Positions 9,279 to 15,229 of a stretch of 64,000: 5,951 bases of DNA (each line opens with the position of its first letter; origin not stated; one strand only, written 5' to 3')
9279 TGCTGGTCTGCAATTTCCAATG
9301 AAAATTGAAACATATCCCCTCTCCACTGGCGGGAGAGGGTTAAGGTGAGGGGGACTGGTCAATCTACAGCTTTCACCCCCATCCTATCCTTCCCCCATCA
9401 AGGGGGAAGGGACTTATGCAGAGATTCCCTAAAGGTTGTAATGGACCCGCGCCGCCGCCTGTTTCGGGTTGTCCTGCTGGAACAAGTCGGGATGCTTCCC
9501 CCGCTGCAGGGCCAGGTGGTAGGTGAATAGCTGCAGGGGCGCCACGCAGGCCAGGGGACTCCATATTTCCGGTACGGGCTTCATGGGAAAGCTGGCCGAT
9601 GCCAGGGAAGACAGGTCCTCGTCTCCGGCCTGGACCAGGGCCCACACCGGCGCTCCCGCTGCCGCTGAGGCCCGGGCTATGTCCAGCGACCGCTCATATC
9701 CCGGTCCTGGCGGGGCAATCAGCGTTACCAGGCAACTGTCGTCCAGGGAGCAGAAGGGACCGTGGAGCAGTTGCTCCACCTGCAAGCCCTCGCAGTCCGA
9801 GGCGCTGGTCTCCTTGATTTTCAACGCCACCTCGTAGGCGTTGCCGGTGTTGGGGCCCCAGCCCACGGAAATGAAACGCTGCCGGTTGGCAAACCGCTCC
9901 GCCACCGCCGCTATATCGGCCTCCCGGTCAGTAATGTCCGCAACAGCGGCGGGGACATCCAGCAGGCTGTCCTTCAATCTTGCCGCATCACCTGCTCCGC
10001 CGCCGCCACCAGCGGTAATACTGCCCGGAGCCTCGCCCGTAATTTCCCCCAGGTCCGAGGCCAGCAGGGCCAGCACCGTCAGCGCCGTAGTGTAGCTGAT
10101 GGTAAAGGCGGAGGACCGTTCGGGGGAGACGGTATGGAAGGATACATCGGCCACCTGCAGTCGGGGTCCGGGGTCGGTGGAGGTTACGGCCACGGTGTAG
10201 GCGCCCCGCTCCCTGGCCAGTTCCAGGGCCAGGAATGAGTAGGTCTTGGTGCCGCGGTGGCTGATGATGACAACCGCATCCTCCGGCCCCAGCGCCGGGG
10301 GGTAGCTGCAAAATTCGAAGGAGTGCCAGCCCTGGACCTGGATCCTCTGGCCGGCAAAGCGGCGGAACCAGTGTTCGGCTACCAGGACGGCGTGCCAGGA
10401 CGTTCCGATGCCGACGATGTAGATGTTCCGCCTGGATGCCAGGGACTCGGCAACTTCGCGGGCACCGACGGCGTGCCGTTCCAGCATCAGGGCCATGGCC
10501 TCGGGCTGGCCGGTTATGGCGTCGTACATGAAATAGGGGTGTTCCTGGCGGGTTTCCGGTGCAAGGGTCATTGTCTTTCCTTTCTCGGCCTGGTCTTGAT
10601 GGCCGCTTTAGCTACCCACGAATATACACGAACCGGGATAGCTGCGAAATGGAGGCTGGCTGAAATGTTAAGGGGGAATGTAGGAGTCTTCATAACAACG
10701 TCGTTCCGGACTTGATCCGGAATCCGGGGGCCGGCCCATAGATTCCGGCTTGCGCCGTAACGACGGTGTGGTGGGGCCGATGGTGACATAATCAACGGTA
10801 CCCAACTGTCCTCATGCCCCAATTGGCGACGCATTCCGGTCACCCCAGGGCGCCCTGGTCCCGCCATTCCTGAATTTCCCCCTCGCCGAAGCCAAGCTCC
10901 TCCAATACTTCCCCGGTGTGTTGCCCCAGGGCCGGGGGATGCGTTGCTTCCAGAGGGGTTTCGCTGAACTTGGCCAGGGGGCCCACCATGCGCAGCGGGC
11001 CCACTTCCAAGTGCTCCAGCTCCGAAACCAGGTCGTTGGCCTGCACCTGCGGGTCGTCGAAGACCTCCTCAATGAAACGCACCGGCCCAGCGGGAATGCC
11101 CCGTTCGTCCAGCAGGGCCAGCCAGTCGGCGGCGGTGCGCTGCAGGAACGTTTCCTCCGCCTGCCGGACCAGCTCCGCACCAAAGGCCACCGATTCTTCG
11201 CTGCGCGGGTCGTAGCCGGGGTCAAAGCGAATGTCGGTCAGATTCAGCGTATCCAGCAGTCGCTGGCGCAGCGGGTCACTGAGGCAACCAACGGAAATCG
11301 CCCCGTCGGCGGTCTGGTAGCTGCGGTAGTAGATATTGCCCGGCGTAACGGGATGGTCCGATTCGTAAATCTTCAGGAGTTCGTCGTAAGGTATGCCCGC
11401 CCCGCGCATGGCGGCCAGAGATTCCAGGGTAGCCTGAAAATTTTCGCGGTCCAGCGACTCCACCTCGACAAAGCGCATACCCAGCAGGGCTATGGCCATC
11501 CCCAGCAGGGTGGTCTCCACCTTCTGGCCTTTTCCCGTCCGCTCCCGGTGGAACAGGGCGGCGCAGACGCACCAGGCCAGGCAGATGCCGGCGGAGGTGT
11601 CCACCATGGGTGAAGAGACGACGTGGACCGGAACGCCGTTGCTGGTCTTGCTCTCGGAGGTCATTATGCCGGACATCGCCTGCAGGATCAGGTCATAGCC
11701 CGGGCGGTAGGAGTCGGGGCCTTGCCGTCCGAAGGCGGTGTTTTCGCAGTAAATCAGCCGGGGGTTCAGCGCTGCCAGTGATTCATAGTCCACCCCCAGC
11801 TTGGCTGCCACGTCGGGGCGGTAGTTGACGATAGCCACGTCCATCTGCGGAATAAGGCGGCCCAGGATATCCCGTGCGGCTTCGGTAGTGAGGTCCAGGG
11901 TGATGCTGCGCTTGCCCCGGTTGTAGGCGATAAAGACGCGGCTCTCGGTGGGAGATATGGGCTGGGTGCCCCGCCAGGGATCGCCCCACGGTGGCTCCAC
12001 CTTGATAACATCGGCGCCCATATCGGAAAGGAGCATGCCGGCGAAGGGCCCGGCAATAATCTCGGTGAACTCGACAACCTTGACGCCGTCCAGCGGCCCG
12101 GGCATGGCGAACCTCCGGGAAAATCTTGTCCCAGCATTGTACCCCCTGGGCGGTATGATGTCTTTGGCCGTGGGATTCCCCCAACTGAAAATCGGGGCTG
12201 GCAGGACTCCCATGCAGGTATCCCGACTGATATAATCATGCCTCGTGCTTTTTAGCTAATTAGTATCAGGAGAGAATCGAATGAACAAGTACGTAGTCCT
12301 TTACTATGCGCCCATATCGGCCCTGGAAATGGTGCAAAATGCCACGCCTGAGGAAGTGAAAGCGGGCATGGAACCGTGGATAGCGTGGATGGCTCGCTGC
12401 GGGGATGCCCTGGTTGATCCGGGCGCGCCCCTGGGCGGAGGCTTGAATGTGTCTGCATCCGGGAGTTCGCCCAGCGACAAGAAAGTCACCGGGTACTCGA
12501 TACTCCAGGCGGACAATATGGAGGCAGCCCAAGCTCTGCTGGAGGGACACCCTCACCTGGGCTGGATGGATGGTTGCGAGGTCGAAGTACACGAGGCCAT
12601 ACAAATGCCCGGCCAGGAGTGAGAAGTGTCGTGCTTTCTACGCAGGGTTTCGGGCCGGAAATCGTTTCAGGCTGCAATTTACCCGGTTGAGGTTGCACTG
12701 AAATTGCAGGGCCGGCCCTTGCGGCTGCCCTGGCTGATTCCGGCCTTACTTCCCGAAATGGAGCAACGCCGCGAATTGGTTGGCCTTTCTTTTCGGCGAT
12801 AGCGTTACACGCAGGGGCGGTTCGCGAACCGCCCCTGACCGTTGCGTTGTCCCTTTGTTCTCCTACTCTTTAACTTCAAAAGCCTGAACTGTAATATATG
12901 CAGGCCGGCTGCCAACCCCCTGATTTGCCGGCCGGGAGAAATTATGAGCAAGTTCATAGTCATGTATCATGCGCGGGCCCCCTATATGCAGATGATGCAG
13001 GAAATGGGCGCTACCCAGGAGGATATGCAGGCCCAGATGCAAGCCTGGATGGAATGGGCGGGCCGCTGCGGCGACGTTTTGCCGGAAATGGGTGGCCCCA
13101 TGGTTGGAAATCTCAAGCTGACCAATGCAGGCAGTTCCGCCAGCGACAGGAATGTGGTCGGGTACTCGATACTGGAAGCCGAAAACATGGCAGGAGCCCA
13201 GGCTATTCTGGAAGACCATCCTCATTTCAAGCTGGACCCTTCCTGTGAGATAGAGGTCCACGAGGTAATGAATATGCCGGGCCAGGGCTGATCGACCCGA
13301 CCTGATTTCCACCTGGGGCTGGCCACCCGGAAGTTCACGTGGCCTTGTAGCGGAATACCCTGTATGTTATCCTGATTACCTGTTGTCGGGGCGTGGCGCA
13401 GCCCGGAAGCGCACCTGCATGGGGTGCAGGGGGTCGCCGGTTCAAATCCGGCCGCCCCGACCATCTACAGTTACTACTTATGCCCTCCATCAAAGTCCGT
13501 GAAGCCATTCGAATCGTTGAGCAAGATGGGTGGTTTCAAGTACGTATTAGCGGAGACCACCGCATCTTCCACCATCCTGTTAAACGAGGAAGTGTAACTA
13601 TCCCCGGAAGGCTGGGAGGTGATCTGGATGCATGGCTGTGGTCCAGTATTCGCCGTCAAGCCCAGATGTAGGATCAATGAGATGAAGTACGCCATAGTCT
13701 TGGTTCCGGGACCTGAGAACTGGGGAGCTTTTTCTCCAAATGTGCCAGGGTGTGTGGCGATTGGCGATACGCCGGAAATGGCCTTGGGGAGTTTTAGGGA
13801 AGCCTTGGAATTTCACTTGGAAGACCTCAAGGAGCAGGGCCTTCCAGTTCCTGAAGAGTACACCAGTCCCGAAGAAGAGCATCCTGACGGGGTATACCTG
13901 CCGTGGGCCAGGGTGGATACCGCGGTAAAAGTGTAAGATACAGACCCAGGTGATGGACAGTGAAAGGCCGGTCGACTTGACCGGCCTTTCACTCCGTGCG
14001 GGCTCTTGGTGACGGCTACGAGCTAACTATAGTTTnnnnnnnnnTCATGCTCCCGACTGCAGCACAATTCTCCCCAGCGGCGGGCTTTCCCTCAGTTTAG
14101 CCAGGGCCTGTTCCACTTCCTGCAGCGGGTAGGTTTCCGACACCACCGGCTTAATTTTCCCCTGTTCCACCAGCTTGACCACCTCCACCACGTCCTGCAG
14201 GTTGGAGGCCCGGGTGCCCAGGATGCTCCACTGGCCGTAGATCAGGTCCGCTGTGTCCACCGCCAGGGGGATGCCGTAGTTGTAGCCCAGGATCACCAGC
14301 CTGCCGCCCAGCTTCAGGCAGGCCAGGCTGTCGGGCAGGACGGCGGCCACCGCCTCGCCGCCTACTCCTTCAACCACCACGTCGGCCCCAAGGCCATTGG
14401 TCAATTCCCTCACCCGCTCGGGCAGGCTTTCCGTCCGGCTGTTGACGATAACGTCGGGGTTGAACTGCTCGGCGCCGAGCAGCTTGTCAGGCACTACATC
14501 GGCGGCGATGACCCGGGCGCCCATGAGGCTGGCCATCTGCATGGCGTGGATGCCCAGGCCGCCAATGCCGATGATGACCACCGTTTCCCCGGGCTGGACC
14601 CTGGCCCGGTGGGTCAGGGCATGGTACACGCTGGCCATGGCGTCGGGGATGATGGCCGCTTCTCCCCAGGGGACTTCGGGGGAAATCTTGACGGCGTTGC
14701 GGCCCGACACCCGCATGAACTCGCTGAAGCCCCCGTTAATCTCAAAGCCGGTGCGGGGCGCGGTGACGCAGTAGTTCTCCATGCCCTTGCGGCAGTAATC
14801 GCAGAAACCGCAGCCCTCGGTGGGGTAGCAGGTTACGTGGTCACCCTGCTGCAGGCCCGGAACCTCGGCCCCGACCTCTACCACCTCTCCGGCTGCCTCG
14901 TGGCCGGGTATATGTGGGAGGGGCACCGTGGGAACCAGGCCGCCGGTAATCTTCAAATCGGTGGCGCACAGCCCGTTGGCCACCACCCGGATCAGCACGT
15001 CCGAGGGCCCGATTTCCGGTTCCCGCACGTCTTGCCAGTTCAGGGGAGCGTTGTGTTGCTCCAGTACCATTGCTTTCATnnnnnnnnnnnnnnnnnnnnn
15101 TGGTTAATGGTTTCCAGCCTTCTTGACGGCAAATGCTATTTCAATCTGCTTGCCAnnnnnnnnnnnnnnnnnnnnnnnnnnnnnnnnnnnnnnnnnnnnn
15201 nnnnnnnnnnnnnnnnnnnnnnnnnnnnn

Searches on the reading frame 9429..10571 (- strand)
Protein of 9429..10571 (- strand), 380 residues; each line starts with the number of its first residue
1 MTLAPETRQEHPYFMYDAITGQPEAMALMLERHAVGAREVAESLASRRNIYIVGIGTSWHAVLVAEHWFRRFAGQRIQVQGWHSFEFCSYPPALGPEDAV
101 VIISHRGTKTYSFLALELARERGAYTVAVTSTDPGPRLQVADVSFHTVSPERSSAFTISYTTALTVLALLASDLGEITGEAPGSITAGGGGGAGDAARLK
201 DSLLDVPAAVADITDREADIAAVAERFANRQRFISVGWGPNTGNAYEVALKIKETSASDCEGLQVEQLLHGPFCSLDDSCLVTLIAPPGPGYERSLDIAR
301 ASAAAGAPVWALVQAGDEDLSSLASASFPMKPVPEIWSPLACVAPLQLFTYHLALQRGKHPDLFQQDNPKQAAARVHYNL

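Call 76: search_protein_families(library=pfam, proteins=[window:9429-10571:-], max_evalue=0.0001)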
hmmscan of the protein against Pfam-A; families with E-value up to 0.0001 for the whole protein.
window:9429-10571:- (380 aa): 2 families
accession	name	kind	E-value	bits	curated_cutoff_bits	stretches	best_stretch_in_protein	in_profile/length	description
PF01380.27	SIS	-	5.8e-19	68.6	25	1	44-171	2-129/131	SIS domain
PF13580.11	SIS_2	-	9.3e-06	26.2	27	0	95-131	102-138/138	SIS domain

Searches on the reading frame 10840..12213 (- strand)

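Call 76: search_protein_families(library=pfam, proteins=[window:10840-12213:-], max_evalue=0.0001)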
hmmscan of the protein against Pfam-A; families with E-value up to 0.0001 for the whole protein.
window:10840-12213:- (457 aa): 1 family
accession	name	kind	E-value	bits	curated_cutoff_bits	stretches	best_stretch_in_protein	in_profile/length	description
PF02515.22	CoA_transf_3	-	1.2e-103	347.5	23.3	1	41-433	1-366/366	CoA-transferase family III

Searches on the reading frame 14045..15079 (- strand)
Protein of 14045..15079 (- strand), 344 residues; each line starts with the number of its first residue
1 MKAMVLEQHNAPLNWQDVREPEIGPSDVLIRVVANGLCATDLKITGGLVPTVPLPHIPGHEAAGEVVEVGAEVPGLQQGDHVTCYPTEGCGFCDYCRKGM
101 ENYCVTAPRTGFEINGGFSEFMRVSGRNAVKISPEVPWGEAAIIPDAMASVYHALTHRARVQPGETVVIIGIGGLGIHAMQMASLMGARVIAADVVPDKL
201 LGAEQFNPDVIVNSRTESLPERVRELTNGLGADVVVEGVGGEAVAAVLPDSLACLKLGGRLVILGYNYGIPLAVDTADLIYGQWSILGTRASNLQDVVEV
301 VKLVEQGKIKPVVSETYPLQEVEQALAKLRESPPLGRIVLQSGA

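Call 76: search_protein_families(library=pfam, proteins=[window:14045-15079:-], max_evalue=0.0001)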
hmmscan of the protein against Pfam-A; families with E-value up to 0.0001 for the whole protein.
window:14045-15079:- (344 aa): 4 families
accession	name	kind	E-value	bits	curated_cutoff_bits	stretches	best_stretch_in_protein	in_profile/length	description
PF08240.17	ADH_N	-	1.2e-28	99.8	23.5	1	24-133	1-103/104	Alcohol dehydrogenase GroES-like domain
PF00107.32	ADH_zinc_N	-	1.9e-24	86.5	31.8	1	174-305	1-128/129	Zinc-binding dehydrogenase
PF13602.12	ADH_zinc_N_2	-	8.8e-16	59.5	27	1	209-340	4-134/134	Zinc-binding dehydrogenase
PF01262.27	AlaDh_PNT_C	-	1.1e-05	25.4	23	1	161-226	26-79/214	Alanine dehydrogenase/PNT, C-terminal domain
